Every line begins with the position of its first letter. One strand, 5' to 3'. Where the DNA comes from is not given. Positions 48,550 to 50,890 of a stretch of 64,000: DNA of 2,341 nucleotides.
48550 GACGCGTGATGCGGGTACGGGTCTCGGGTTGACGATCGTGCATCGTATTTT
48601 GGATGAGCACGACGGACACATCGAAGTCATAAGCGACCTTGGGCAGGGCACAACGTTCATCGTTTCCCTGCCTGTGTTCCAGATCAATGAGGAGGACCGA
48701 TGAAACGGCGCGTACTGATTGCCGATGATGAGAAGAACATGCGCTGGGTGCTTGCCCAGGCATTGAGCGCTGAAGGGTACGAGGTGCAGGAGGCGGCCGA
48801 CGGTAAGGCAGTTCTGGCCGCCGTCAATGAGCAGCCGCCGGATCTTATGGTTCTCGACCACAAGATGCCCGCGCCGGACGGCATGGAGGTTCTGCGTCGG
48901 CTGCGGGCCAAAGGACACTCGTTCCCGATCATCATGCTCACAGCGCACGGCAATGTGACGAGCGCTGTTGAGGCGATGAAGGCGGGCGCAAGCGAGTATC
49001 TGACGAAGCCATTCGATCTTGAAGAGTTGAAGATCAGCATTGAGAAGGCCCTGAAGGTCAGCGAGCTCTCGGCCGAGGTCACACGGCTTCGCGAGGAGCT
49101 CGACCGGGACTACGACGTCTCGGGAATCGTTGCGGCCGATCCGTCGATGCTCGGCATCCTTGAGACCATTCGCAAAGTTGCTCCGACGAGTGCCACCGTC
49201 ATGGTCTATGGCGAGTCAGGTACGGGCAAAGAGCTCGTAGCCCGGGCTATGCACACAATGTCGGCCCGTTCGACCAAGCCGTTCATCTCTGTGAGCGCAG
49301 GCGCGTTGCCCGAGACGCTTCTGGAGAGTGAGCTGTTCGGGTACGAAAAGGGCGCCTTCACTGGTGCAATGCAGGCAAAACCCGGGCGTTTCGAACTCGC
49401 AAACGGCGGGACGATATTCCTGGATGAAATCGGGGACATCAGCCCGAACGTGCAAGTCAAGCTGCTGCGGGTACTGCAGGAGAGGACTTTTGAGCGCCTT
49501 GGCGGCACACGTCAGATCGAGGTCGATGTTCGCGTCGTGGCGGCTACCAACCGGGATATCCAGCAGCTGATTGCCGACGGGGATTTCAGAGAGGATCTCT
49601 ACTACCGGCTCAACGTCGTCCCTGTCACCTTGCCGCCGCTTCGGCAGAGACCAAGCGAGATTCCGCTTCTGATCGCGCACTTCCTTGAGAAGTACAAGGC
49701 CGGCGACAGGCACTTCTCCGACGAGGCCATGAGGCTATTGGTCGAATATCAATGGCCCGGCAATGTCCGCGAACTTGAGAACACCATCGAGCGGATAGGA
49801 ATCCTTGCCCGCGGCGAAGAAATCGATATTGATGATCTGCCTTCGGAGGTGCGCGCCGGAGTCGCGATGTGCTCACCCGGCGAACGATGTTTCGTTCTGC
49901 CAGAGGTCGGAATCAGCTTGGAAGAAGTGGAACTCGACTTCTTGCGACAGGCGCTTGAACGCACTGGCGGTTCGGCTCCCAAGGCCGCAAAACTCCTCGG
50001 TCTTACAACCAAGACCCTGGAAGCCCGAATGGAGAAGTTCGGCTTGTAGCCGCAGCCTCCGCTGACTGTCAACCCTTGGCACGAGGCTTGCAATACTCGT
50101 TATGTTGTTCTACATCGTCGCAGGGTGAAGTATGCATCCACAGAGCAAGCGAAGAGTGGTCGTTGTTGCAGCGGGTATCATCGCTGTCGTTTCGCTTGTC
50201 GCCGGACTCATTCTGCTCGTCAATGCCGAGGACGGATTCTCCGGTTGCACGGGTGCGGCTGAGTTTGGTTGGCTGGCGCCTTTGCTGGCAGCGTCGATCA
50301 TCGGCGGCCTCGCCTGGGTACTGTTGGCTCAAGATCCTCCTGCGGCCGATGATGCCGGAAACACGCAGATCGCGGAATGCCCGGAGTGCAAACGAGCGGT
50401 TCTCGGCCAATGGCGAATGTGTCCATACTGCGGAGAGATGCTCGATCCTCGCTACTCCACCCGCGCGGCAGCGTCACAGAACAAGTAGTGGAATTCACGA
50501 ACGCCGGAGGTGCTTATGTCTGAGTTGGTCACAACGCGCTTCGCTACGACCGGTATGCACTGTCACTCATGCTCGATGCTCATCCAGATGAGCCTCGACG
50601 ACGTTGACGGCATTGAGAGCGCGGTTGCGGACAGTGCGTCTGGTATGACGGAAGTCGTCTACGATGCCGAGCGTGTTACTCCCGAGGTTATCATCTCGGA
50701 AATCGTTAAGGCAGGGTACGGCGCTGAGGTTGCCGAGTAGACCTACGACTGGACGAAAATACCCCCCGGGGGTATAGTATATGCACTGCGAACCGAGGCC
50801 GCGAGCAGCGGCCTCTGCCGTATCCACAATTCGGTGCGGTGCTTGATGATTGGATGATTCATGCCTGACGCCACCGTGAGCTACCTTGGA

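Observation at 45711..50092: Self-contained sigma-54 cassette: rpoN, its own histidine kinase and NtrC-type activator in one overlapping operon, flanked by two -24/-12 promoters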

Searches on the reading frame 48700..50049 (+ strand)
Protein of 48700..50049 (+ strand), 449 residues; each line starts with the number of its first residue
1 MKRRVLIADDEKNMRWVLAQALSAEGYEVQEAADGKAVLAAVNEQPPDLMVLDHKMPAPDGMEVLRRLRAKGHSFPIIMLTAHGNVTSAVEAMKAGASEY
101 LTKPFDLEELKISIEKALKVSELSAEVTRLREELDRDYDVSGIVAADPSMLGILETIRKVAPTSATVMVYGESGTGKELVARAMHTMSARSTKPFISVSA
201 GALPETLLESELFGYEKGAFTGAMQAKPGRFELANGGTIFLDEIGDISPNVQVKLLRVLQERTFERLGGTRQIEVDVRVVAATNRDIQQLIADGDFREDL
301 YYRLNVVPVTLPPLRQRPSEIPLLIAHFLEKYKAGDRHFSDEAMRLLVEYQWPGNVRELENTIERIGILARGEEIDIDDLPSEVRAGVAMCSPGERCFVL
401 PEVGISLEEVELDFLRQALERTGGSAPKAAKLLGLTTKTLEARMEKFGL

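Call 4: search_protein_families(library=pfam, proteins=[window:48700-50049:+])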
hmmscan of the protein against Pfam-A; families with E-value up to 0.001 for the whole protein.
window:48700-50049:+ (449 aa): 9 families
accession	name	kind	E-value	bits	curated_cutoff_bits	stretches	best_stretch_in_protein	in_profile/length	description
PF00158.32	Sigma54_activat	-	5.3e-71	238.2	20.2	1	144-309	2-167/168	Sigma-54 interaction domain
PF00072.30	Response_reg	-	4.7e-33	114.1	30.2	1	5-114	1-110/111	Response regulator receiver domain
PF25601.1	AAA_lid_14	-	7.4e-24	83.8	27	1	315-387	1-77/87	AAA+ ATPase lid domain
PF14532.12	Sigma54_activ_2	-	1.1e-18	68.3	25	1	150-314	7-138/138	Sigma-54 interaction domain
PF02954.25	HTH_8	-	1.4e-11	44.4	22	1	406-447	1-42/42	Bacterial regulatory protein, Fis family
PF07728.20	AAA_5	-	4e-10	40.3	22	1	167-285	2-123/139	AAA domain (dynein-related subfamily)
PF07724.20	AAA_2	-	1.4e-07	32.2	27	1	165-283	4-123/166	AAA domain (Cdc48 subfamily)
PF00004.35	AAA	-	1.3e-05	26.1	21.2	1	167-290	1-114/131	ATPase family associated with various cellular activities (AAA)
PF01078.27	Mg_chelatase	-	1.4e-05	25.1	20.3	0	222-284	93-157/207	Magnesium chelatase, subunit ChlI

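Call 29: search_protein_families(library=ncbifam, proteins=[window:48700-50049:+], max_evalue=0.00001)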
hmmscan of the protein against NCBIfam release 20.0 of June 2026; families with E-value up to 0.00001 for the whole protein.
window:48700-50049:+ (449 aa): 113 families (the best 25 are shown)
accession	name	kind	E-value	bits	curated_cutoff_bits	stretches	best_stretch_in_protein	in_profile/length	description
NF008469.0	PRK11361.1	equivalog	1.5e-144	482.1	714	1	3-448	5-455/461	acetoacetate metabolism transcriptional regulator AtoC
TIGR01818.1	ntrC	equivalog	1.6e-133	445.9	558.6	1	5-386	1-383/463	nitrogen regulation protein NR(I)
TIGR02915.1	PEP_resp_reg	equivalog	1.2e-123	413.3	502.6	1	5-449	1-444/445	PEP-CTERM-box response regulator transcription factor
NF007689.0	PRK10365.1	equivalog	5.8e-120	401.1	760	1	5-444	8-439/441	sigma-54-dependent response regulator transcription factor ZraR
NF051870.1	NAssimRespRegNtrX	equivalog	3.2e-115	385.6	600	1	4-448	3-451/452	nitrogen assimilation response regulator NtrX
TIGR01817.1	nifA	equivalog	2.6e-112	376.3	528.85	1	129-380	184-438/534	nif-specific transcriptional activator NifA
NF008176.1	PRK10923.1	equivalog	5.5e-110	368.1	620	1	4-386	5-387/469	nitrogen regulation protein NR(I)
NF011695.0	PRK15115.1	equivalog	3.5e-106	355.6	763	1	4-435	8-424/445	two-component system response regulator GlrR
NF041946.1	LuxO_transreg_Vib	equivalog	1.1e-104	350.8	800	1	22-388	16-384/463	quorum-sensing sigma-54 dependent transcriptional regulator LuxO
NF049963.1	RespRegFlgRCampy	domain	5.2e-102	341.9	750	1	5-447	3-427/429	fla regulon two-component system response regulator FlgR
NF041552.1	TF_PrdR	equivalog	5.8e-101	338.6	795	1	111-447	241-576/577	sigma-54 dependent transcriptional regulator PrdR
NF050807.1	TransRegFlbDCaul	equivalog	6.8e-99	331.8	750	1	24-447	22-438/454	sigma-54-dependent transcriptional regulator FlbD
NF038308.1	RNA_repair_RtcR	equivalog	2.3e-95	320.5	650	1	83-440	120-504/530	RNA repair transcriptional activator RtcR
NF003451.0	PRK05022.1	equivalog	2.6e-89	300.3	476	1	118-446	163-507/512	nitric oxide reductase transcriptional regulator NorR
NF011958.0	PRK15429.1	equivalog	1.8e-85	288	830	1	125-449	362-686/692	formate hydrogenlyase transcriptional activator FlhA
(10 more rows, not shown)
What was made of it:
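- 48700..50049 (+): NtrC-class enhancer-binding response regulator (REC, AAA+ with GAFTGA, HTH_8). NCBIfam AtoC/NtrC/ZraR scores are all below their cut-offs (call 29).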

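Call 30: search_solved_structures(query=window:48700-50049:+, max_evalue=1e-40)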
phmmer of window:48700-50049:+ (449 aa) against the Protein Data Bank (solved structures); distinct sequences matched with E-value up to 1e-40: 35.
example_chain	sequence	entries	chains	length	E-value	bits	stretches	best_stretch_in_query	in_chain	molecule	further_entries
4l4u_A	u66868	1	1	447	3.4e-102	346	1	4-449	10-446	Transcriptional regulator (NtrC family)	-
1ny5_A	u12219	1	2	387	1.9e-101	343.6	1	4-381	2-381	transcriptional regulator (NtrC family)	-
1ojl_A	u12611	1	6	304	1e-89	304.9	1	143-445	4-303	TRANSCRIPTIONAL REGULATORY PROTEIN ZRAR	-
5ep0_A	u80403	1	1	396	6.9e-89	302.2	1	2-382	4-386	Putative repressor protein luxO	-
5m7n_A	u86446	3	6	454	7e-89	302.2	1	4-448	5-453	Nitrogen assimilation regulatory protein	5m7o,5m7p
9qq6_C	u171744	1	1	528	5.7e-86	292.6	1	122-445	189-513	Nif-specific regulatory protein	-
3dzd_A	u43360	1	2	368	6.6e-86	292.4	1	3-375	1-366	Transcriptional regulator (NtrC family)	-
8p53_C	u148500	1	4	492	3e-81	277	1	5-385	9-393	Transcriptional regulator FleQ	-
5exx_A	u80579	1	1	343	1.4e-78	268.3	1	149-385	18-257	Transcriptional regulator FleQ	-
8pb9_D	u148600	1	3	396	2.1e-78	267.7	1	5-385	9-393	Transcriptional regulator FleQ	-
6jdi_A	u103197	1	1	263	1.2e-77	265.2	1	149-385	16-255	Nitrogen assimilation regulatory protein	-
5exp_A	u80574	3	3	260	5.7e-77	263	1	149-385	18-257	Transcriptional regulator FleQ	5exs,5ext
7ejw_C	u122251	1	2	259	5.8e-77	262.9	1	149-385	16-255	Transcriptional regulator FleQ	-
6j7e_A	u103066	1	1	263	5.9e-77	262.9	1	149-385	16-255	Nitrogen assimilation regulatory protein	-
6jdl_A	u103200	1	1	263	1.6e-76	261.5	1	149-385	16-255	Nitrogen assimilation regulatory protein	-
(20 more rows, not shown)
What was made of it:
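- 48700..50049 (+): Best PDB match is Aquifex NtrC-family 4l4u, 3.4e-102 (call 30).
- On Bacterial enhancer-binding protein, NtrC class (REC-AAA+-HTH): Aquifex NtrC-family structure 4l4u matches at 3.4e-102 over residues 4-449 (call 30).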

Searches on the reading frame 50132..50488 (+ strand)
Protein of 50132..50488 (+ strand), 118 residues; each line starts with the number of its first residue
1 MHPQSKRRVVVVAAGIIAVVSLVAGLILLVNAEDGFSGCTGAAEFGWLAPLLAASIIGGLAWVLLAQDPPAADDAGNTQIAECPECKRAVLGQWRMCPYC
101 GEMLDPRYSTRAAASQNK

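Call 4: search_protein_families(library=pfam, proteins=[window:50132-50488:+])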
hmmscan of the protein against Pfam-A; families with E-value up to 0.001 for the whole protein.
window:50132-50488:+ (118 aa): 3 families
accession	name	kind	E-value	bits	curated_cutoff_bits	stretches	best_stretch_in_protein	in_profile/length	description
PF13248.11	Zn_ribbon_3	-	3.9e-05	23.4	27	1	82-102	4-24/26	zinc-ribbon domain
PF12773.13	DZR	-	0.00054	20.5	27.3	1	81-101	25-45/45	Double zinc ribbon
PF24460.1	DUF7575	-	0.00078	19.2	28.5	0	96-106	5-15/28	Domain of unknown function (DUF7575)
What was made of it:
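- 50132..50488 (+): zr: 118-aa membrane protein with two hydrophobic segments and a C-terminal zinc ribbon (CPEC...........); first gene of the target operon. Pfam Zn_ribbon_3/DZR, below cut-off (call 4).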

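Call 29: search_protein_families(library=ncbifam, proteins=[window:50132-50488:+], max_evalue=0.00001)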
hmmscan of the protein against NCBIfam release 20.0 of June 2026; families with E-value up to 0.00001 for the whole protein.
window:50132-50488:+ (118 aa): 0 families

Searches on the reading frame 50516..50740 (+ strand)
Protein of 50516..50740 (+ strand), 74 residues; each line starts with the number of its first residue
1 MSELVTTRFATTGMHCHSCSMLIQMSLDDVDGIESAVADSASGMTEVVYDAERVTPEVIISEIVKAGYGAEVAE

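Call 29: search_protein_families(library=ncbifam, proteins=[window:50516-50740:+], max_evalue=0.00001)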
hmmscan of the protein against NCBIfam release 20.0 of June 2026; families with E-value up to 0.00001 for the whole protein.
window:50516-50740:+ (74 aa): 8 families
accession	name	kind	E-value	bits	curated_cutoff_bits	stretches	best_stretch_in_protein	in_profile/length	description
NF041115.1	UxxU_metal_bind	equivalog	1.8e-12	47.2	95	1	8-73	7-72/74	metal-binding (seleno)protein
NF033794.2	chaper_CopZ_Eh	exception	7.2e-10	38.9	95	1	8-72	3-67/68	copper chaperone CopZ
NF033795.1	chaper_CopZ_Bs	exception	1.3e-09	38.1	91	1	11-69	6-64/66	copper chaperone CopZ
NF033556.1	MerTP_fusion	equivalog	1.4e-09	37.8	180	1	3-69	118-184/186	mercuric transport protein MerTP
NF047957.1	CopZ_AFE_1862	equivalog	2.3e-07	31.1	85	1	9-71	3-62/62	CopZ family metallochaperone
TIGR02052.1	MerP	equivalog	1e-06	29.1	92.55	1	8-72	26-90/92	mercury resistance system periplasmic binding protein MerP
NF010311.1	PRK13748.1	subfamily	1.3e-06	27.5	600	1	9-73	3-66/560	mercury(II) reductase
NF007952.0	PRK10671.1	equivalog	1.5e-06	26.7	1316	1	9-73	107-168/838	copper-exporting P-type ATPase CopA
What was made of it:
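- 50516..50740 (+): HMA/CopZ-like metallochaperone gene (GMHCHSC); second gene of the target operon. Matches NCBIfam CopZ/MerP-type models (call 29).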
